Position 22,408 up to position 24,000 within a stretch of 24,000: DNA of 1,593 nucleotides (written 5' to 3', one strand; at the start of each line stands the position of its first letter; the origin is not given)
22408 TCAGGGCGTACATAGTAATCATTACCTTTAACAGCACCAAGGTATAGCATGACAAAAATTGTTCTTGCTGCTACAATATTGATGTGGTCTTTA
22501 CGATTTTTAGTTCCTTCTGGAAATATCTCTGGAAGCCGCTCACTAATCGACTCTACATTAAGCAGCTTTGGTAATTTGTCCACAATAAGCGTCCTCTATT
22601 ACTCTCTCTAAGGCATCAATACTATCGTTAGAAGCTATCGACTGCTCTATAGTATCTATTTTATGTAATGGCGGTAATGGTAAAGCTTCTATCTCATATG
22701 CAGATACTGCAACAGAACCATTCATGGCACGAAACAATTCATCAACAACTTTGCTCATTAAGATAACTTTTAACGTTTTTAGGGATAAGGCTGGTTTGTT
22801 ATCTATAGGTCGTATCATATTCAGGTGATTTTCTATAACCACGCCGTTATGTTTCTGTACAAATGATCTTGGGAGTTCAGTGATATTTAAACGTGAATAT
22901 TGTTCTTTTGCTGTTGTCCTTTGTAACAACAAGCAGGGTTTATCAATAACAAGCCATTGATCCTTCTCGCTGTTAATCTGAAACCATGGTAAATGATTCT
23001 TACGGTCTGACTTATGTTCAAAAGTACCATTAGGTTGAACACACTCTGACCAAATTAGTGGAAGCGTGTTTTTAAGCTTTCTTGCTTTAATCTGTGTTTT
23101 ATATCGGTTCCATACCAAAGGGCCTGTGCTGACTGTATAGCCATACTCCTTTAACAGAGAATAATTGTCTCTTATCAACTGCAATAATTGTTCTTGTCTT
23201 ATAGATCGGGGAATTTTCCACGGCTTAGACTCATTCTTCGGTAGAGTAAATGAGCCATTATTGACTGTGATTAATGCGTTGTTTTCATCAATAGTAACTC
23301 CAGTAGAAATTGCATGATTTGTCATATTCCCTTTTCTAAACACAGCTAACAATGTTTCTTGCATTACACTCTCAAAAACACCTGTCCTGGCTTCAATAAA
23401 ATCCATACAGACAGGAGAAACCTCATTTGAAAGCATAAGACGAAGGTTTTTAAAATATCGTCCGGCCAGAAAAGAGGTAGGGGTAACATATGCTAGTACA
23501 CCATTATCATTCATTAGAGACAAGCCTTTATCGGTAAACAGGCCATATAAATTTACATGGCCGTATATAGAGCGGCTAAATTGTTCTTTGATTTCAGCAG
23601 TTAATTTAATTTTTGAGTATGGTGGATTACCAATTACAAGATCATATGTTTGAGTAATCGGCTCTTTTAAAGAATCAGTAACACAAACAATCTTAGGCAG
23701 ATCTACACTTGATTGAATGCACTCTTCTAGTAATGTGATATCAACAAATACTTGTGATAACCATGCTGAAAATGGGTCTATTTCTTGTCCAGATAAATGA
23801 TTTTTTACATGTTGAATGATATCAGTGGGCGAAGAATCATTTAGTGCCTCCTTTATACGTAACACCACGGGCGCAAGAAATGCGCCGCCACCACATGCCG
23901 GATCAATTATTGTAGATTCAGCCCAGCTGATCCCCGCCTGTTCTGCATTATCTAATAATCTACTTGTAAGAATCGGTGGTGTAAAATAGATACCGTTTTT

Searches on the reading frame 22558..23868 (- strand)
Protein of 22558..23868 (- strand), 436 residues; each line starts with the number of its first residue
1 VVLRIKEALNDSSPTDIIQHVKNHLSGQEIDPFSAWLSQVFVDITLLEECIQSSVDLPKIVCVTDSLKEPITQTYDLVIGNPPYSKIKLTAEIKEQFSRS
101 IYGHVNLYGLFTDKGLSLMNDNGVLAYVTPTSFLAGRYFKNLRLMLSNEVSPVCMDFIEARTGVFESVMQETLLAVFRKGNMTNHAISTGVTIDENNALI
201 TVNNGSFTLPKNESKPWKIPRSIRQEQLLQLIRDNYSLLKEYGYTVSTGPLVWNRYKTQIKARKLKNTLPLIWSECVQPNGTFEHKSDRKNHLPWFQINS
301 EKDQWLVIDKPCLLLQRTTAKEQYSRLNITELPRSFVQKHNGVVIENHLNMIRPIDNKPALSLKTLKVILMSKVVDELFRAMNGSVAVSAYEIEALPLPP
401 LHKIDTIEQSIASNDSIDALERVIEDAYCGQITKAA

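Call 10: search_protein_families(library=pfam, proteins=[window:22558-23868:-], max_evalue=0.01)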
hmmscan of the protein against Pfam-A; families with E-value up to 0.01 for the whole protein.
window:22558-23868:- (436 aa): 1 family
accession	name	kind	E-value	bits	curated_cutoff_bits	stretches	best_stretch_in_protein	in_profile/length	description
PF07669.17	Eco57I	-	5.2e-17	62.9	25.3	1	72-157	72-165/171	Eco57I restriction-modification methylase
